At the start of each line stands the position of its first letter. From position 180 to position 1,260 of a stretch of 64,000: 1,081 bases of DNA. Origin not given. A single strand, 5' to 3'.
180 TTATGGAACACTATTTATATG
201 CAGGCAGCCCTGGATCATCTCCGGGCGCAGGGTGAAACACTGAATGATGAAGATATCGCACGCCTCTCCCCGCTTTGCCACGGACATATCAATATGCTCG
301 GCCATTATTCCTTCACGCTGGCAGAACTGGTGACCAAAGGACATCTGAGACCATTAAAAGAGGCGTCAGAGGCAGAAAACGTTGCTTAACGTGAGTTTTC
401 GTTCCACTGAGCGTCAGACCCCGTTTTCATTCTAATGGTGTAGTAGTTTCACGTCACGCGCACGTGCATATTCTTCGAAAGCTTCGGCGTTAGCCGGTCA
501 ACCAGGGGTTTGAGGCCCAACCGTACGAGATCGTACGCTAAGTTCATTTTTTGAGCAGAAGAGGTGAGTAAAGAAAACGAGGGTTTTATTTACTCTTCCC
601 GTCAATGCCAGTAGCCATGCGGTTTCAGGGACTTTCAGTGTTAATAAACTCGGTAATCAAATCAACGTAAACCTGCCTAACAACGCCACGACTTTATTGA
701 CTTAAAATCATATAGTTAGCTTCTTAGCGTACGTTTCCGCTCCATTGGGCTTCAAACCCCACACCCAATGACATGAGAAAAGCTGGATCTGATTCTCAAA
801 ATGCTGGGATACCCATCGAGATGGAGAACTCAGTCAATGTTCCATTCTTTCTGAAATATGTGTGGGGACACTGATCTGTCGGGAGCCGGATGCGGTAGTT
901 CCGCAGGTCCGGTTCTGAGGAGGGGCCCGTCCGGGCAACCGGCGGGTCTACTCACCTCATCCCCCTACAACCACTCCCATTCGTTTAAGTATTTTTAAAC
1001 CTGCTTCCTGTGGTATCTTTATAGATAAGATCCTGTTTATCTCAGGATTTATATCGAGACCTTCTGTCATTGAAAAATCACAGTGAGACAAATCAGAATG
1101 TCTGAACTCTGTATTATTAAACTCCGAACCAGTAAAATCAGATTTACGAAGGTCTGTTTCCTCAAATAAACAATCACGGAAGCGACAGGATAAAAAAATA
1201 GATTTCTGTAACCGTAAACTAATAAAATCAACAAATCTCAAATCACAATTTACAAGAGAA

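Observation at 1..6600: Complete microcin B17 operon lies ~500 bp from a Tn3 end, with an unexplained spacer after mcbG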

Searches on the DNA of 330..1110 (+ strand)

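Call 4: search_dna_similar(query=window:423-956:+, collection=plasmids, mode=near, max_rows=30)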
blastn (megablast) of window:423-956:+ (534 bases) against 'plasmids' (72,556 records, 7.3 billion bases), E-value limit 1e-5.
Records with a match: 278; places in all: 304; records where one place covers at least 80% of the query: 98.
Best place of each record, by identity: >=99% 160; 95-99% 19; 90-95% 67; 80-90% 32.
By first word of the organism name: Escherichia 207; Klebsiella 24; Salmonella 16; Aeromonas 10; Enterobacter 6; Shigella 4; Serratia 3; Pantoea 2; Proteus 1; Morganella 1; and 4 more.
By predicted mobility (MOB-suite, as given by PLSDB): conjugative 205; mobilizable 42; non-mobilizable 31.
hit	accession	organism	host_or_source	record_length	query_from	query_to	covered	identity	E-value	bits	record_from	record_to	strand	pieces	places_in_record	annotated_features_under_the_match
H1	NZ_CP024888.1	Escherichia coli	-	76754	1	534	100%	100.0%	0e+0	987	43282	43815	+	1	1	none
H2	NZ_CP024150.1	Escherichia coli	single cell,clinical patient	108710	1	534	100%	100.0%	0e+0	987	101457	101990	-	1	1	none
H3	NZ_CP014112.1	Escherichia coli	Homo sapiens,urine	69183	1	534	100%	100.0%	0e+0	987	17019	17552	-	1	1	none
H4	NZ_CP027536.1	Escherichia coli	-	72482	1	534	100%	100.0%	0e+0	987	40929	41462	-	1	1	none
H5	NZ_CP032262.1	Escherichia coli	-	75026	1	534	100%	100.0%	0e+0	987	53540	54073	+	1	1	none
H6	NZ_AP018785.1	Escherichia coli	-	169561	1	534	100%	100.0%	0e+0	987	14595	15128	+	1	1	none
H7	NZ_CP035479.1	Escherichia coli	Homo sapiens,urine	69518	1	534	100%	100.0%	0e+0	987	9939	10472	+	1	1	none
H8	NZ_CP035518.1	Escherichia coli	Homo sapiens,urine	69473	1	534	100%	100.0%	0e+0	987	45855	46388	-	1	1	none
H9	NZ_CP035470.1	Escherichia coli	Homo sapiens,urine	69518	1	534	100%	100.0%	0e+0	987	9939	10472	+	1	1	none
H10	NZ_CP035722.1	Escherichia coli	Homo sapiens,urine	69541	1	534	100%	100.0%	0e+0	987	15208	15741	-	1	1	none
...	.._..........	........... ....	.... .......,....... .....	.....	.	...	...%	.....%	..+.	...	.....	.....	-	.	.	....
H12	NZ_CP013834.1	Escherichia coli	Homo sapiens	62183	1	534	100%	100.0%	0e+0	987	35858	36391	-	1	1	none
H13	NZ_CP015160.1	Escherichia coli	-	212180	1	534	100%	100.0%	0e+0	987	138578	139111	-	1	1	none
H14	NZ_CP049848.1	Escherichia coli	Homo sapiens,Biopsy of human bladder ...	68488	1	534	100%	100.0%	0e+0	987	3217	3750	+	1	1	none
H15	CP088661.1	Escherichia coli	Homo sapiens,blood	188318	1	534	100%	100.0%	0e+0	987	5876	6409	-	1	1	none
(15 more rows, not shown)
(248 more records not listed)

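Call 6: get_annotated_region(hit=H1, flank=8000)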
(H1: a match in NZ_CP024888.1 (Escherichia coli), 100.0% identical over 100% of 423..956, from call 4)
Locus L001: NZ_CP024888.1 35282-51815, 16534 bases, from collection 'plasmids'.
description: Escherichia coli strain AR_0019 plasmid tig00000138_pilon, complete sequence
organism: Escherichia coli (NCBI taxid 562)
taxonomy: Bacteria; Pseudomonadota; Gammaproteobacteria; Enterobacterales; Enterobacteriaceae; Escherichia; Escherichia coli
host: -; source: -; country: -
typing (MOB-suite, as given by PLSDB): conjugative; replicon IncFIA; relaxase MOBF; mating-pair formation MPF_F
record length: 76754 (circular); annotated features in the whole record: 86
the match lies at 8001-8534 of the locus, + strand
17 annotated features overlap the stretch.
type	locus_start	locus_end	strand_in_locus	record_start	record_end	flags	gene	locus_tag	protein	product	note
CDS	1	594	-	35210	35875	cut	-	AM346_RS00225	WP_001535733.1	DUF6710 family protein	-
CDS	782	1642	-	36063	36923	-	-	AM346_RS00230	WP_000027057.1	broad-spectrum class A beta-lactamase TEM-1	-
predicted_resistance_gene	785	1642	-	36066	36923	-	blaTEM-1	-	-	broad-spectrum class A beta-lactamase TEM-1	predicted by amrfinderplus; class BETA-LACTAM; identity 100.0%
CDS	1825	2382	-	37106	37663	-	-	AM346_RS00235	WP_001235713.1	recombinase family protein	GO:0006310 - DNA recombination [Evidence IEA]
CDS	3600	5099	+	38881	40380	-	istA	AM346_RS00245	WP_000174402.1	IS21-like element ISEc10 family transposase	GO:0006313 - DNA transposition [Evidence IEA]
CDS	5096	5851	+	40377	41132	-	istB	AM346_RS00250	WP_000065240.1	IS21-like element ISEc10 family helper ATPase IstB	-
CDS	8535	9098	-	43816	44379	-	-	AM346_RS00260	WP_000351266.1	pentapeptide repeat-containing protein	-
CDS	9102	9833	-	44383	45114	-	-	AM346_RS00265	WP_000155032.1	ATP-binding cassette domain-containing protein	-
CDS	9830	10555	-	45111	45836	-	mcbE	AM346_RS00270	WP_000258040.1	microcin B17 immunity protein McbE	-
CDS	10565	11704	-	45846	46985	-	-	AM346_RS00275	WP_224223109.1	YcaO-like family protein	-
CDS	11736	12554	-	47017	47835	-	-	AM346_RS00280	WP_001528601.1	SagB/ThcOx family dehydrogenase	-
CDS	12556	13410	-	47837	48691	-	-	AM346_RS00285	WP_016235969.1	McbB family protein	-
CDS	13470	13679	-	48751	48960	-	-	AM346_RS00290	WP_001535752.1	microcin B17 family TOMM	-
CDS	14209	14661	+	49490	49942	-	-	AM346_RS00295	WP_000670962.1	acyltransferase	-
CDS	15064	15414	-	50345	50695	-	-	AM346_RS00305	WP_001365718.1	plasmid partitioning/stability family protein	-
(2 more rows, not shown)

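Call 7: search_dna_similar(query=window:423-956:+, collection=plasmids, mode=near, max_rows=60, rows=spread)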
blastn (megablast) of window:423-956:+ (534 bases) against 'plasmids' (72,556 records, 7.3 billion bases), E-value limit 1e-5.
Records with a match: 278; places in all: 304; records where one place covers at least 80% of the query: 98.
Best place of each record, by identity: >=99% 160; 95-99% 19; 90-95% 67; 80-90% 32.
By first word of the organism name: Escherichia 207; Klebsiella 24; Salmonella 16; Aeromonas 10; Enterobacter 6; Shigella 4; Serratia 3; Pantoea 2; Proteus 1; Morganella 1; and 4 more.
By predicted mobility (MOB-suite, as given by PLSDB): conjugative 205; mobilizable 42; non-mobilizable 31.
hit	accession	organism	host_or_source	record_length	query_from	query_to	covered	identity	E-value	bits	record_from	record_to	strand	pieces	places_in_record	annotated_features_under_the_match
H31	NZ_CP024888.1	Escherichia coli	-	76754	1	534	100%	100.0%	0e+0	987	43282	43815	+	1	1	none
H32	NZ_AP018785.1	Escherichia coli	-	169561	1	534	100%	100.0%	0e+0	987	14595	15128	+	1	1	none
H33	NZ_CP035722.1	Escherichia coli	Homo sapiens,urine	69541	1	534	100%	100.0%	0e+0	987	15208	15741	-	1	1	none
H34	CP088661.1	Escherichia coli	Homo sapiens,blood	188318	1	534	100%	100.0%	0e+0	987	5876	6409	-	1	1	none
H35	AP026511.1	Escherichia coli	whole organism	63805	1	534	100%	100.0%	0e+0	987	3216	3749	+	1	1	none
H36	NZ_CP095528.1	Escherichia coli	Homo sapiens,blood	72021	1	534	100%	100.0%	0e+0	987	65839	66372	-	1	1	none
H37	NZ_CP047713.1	Escherichia coli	Rectal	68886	1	534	100%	100.0%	0e+0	987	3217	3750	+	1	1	none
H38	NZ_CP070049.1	Escherichia coli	Homo sapiens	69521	1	534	100%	100.0%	0e+0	987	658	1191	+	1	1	none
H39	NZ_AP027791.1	Escherichia coli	-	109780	1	534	100%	100.0%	0e+0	987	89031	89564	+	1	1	none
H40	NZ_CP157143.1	Escherichia coli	culture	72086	1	534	100%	100.0%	0e+0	987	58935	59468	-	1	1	none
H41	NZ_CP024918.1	Klebsiella pneumoniae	Homo sapiens,rectal swab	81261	1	534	100%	99.8%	0e+0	981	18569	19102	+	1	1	none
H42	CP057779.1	Escherichia coli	culture,Pooled sheep faecal samples ...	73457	1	534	100%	99.8%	0e+0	981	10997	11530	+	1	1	none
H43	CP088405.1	Escherichia coli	Homo sapiens,blood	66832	1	534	100%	99.6%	0e+0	976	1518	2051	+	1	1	none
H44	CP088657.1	Escherichia coli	Homo sapiens,blood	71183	1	534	100%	99.6%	0e+0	976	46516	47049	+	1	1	none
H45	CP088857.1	Escherichia coli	Homo sapiens,blood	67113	1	534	100%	99.6%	0e+0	976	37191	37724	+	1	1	none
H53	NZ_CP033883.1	Escherichia coli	Homo sapiens,urine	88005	82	339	48%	99.2%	1e-128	466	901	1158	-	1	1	none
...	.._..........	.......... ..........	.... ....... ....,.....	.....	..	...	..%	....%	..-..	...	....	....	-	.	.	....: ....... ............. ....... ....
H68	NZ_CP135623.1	Citrobacter freundii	Homo sapiens,blood,blood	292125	336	532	37%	94.4%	4e-79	302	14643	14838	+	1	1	none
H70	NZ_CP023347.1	Escherichia coli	Homo sapiens,Diarrheal stool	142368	339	532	36%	94.8%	4e-79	302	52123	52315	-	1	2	ltrA: group II intron reverse transcriptase/maturase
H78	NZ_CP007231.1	Yersinia similis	rabbit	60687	342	534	36%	89.2%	3e-60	239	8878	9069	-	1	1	none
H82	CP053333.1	Salmonella enterica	Isolate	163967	346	534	35%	85.1%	9e-46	191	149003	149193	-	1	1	none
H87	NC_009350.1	Aeromonas salmonicida subsp. salmonicida A449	-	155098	390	534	27%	93.1%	7e-52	211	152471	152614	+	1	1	none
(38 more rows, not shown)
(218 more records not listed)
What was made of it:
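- Mosaic structure from BLAST: query segments 82-339 and 336-534 are each found separately in other plasmids (call 7). Its sub-segments occur separately in unrelated plasmids (call 7).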

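Call 8: get_annotated_region(hit=H70, flank=4000)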
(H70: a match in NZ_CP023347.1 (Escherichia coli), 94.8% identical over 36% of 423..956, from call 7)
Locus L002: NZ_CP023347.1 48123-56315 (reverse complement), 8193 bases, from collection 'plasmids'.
description: Escherichia coli strain ETEC-2265 plasmid unnamed1, complete sequence
organism: Escherichia coli (NCBI taxid 562)
taxonomy: Bacteria; Pseudomonadota; Gammaproteobacteria; Enterobacterales; Enterobacteriaceae; Escherichia; Escherichia coli
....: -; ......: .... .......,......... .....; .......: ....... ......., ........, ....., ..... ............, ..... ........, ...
typing (MOB-suite, as given by PLSDB): mobilizable; replicon IncFIA,IncFIC; mating-pair formation MPF_F
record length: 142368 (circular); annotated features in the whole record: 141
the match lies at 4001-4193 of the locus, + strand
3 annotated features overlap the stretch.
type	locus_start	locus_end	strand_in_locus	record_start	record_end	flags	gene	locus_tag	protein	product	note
CDS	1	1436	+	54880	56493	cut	-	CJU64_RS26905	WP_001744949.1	IS66-like element ISEc47 family transposase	GO:0006313 - DNA transposition [Evidence IEA]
CDS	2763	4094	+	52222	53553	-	ltrA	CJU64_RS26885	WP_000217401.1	group II intron reverse transcriptase/maturase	GO:0000373 - Group II intron splicing [Evidence IEA]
predicted_resistance_gene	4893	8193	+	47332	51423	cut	eatA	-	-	serine protease autotransporter toxin EatA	predicted by amrfinderplus; class ; identity 98.97%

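Call 9: get_annotated_region(hit=H53, flank=4000)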
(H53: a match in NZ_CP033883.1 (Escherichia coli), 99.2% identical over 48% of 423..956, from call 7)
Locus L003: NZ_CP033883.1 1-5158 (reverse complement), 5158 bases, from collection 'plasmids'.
description: Escherichia coli strain 50579417 plasmid p50579417_2, complete sequence
organism: Escherichia coli (NCBI taxid 562)
taxonomy: Bacteria; Pseudomonadota; Gammaproteobacteria; Enterobacterales; Enterobacteriaceae; Escherichia; Escherichia coli
host: -; source: Homo sapiens,urine; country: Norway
typing (MOB-suite, as given by PLSDB): conjugative; replicon IncK2/Z; relaxase MOBP; mating-pair formation MPF_I
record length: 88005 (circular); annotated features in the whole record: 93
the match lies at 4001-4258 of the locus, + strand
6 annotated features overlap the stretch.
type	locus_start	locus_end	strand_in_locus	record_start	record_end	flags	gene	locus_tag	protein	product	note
CDS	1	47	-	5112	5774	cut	-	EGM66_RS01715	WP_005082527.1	hypothetical protein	-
CDS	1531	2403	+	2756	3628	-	repA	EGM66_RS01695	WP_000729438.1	incFII family plasmid replication initiator RepA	GO:0006276 - plasmid maintenance [Evidence IEA]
CDS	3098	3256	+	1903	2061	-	-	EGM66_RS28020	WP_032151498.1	hypothetical protein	-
CDS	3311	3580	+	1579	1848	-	yacA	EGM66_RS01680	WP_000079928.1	type II toxin-antitoxin system antitoxin YacA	-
CDS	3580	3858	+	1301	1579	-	yacB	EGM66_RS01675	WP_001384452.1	type II toxin-antitoxin system toxin YacB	-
CDS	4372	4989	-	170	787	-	-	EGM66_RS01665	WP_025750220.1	ProQ/FINO family protein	-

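Call 10: get_annotated_region(hit=H66, flank=4000)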
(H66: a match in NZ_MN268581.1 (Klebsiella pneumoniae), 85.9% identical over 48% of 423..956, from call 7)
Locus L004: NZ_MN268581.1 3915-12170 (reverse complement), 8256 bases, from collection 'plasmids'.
description: Klebsiella pneumoniae strain KP18-50 plasmid pKP18-50-tet(A), complete sequence
organism: Klebsiella pneumoniae (NCBI taxid 573)
taxonomy: Bacteria; Pseudomonadota; Gammaproteobacteria; Enterobacterales; Enterobacteriaceae; Klebsiella; Klebsiella pneumoniae
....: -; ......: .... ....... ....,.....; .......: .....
typing (MOB-suite, as given by PLSDB): mobilizable; replicon IncR,IncU
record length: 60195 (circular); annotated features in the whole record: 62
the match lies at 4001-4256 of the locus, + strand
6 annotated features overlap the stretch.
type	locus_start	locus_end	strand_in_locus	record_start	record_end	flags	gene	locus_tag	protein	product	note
CDS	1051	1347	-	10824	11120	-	-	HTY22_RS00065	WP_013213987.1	transcriptional regulator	-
CDS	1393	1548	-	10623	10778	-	-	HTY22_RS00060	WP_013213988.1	hypothetical protein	-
CDS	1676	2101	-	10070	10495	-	-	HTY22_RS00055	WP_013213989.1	antirestriction protein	-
CDS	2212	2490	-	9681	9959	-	-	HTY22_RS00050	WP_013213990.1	hypothetical protein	-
CDS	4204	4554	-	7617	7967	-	stbA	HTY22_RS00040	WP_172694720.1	plasmid stabilization protein StbA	-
CDS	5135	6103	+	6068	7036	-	-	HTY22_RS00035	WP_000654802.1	IS5-like element IS903B family transposase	GO:0006313 - DNA transposition [Evidence IEA]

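Call 17: search_dna_similar(query=window:330-520:+, collection=plasmids, mode=near, max_rows=40, rows=spread)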
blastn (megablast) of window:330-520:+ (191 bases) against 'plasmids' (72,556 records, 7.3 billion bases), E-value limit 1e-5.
The search stops at 5000 records and this limit was reached: more records match than are counted here, and every count below describes the 5000 best-scoring records only.
Records with a match: at least 5000; places in all: 9098; records where one place covers at least 80% of the query: 16.
Best place of each record, by identity: >=99% 3941; 95-99% 1059.
By first word of the organism name: Escherichia 2028; Klebsiella 1959; Salmonella 379; Enterobacter 232; Shigella 118; Citrobacter 105; Raoultella 30; Serratia 20; Proteus 15; Providencia 15; and 18 more.
By predicted mobility (MOB-suite, as given by PLSDB): conjugative 3853; mobilizable 615; non-mobilizable 532.
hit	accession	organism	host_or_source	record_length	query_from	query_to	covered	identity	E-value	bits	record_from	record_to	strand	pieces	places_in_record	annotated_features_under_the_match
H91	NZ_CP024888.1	Escherichia coli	-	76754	1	191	100%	100.0%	4e-95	353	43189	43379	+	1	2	none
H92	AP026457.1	Escherichia coli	whole organism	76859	94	191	51%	100.0%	2e-43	182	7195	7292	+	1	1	none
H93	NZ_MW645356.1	Escherichia coli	-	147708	1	98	51%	99.0%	3e-41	174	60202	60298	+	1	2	Tn3-like element Tn3 family transposase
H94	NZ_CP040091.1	Escherichia coli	Migratory bird,feces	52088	1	96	50%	100.0%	2e-42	178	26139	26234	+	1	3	none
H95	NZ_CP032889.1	Escherichia coli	Homo sapiens,Culture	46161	1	96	50%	99.0%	1e-40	172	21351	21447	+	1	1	none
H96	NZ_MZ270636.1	Escherichia coli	-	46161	1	96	50%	99.0%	1e-40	172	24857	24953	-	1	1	none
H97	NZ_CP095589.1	Enterobacter hormaechei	Homo sapiens,Pure culture one microbial ...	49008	1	96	50%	99.0%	1e-40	172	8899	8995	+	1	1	none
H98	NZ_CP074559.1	Klebsiella pneumoniae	Homo sapiens,urine cc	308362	1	96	50%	99.0%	1e-40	172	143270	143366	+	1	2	none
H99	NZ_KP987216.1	Citrobacter freundii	-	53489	1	96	50%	99.0%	1e-40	172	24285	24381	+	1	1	none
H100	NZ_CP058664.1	Escherichia coli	Homo sapiens,pure culture,abdominal ...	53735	1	96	50%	99.0%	1e-40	172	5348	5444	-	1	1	none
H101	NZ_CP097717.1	Escherichia coli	Chicken blood (Gallus gallus)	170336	1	95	50%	100.0%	8e-42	176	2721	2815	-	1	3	Tn3-like element Tn3 family transposase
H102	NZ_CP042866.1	Escherichia coli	-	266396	1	94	49%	100.0%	3e-41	174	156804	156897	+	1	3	none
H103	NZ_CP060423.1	Klebsiella pneumoniae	Homo sapiens,blood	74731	1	94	49%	100.0%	3e-41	174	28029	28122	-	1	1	none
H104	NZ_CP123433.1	Klebsiella pneumoniae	pig feed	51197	1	94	49%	100.0%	3e-41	174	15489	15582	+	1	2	none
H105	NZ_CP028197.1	Salmonella enterica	-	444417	1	93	49%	100.0%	1e-40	172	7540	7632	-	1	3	Tn3-like element Tn3 family transposase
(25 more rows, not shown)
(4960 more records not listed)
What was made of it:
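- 1..389 (+): 3' end of the Tn3-type transposase gene tnpA (stop TAA at 387-389); the window starts inside the gene. More than 5000 plasmid records match 330-422 at 95-100%, annotated as Tn3-like transposase (call 17).
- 16 records carry the junction against 98 with the full spacer (calls 4, 17).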

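Call 18: get_annotated_region(hit=H92, flank=6000)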
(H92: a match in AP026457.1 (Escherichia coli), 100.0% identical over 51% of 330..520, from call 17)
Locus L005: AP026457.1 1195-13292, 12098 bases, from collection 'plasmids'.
description: Escherichia coli TUM1886 plasmid pMTY1886_NA3 DNA, complete sequence
organism: Escherichia coli (NCBI taxid 562)
taxonomy: Bacteria; Pseudomonadota; Gammaproteobacteria; Enterobacterales; Enterobacteriaceae; Escherichia; Escherichia coli
host: -; source: whole organism; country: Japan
typing (MOB-suite, as given by PLSDB): conjugative; replicon IncFIA,IncFII; relaxase MOBF; mating-pair formation MPF_F
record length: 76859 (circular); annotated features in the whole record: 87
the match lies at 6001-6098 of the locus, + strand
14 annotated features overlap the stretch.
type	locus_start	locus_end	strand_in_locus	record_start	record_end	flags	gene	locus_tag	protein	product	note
CDS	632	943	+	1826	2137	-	-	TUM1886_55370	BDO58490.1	bacteriophage protein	-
CDS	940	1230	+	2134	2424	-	-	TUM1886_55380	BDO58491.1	hypothetical protein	-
CDS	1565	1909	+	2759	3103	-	-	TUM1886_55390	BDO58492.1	hypothetical protein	-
CDS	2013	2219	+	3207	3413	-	-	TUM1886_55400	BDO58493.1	hypothetical protein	-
CDS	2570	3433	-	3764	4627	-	-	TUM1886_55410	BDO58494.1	hypothetical protein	-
CDS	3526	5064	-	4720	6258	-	-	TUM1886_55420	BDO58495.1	transposase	-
CDS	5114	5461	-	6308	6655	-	-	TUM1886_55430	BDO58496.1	transposase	-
CDS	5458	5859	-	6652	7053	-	-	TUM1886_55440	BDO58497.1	transposase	-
CDS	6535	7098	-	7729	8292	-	-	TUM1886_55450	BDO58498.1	hypothetical protein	-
CDS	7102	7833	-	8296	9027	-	-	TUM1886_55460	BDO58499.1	hypothetical protein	-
CDS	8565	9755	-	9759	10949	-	-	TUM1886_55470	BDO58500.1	hypothetical protein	-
CDS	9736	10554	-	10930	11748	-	-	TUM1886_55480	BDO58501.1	hypothetical protein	-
CDS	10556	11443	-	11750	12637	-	-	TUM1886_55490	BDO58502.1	hypothetical protein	-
CDS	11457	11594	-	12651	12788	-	-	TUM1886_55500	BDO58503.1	hypothetical protein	-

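Call 34: get_annotated_region(hit=H68, flank=3000)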
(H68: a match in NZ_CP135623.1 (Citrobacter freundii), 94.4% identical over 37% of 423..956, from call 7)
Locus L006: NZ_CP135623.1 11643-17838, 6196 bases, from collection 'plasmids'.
description: Citrobacter freundii strain 202212 plasmid pA-NDM-202212, complete sequence
organism: Citrobacter freundii (NCBI taxid 546)
taxonomy: Bacteria; Pseudomonadota; Gammaproteobacteria; Enterobacterales; Enterobacteriaceae; Citrobacter; Citrobacter freundii
host: -; source: Homo sapiens,blood,blood; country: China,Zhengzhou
typing (MOB-suite, as given by PLSDB): mobilizable; replicon Col(VCM04); relaxase MOBH
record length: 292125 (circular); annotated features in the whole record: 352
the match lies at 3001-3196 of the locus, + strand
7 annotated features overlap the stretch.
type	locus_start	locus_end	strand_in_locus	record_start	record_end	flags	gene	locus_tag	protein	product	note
CDS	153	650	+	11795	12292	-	-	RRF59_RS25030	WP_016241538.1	hypothetical protein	-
CDS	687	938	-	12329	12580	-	-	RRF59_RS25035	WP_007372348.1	hypothetical protein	-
CDS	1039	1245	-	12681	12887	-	-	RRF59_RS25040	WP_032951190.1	hypothetical protein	-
CDS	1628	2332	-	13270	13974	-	-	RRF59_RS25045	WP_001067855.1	IS6-like element IS26 family transposase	GO:0006313 - DNA transposition [Evidence IEA]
CDS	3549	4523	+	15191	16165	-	-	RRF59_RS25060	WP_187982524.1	SIS domain-containing protein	GO:0005975 - carbohydrate metabolic process [Evidence IEA]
CDS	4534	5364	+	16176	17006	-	-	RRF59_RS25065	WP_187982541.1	fructoselysine 6-kinase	-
CDS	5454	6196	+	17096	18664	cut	-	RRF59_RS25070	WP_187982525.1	amidohydrolase family protein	-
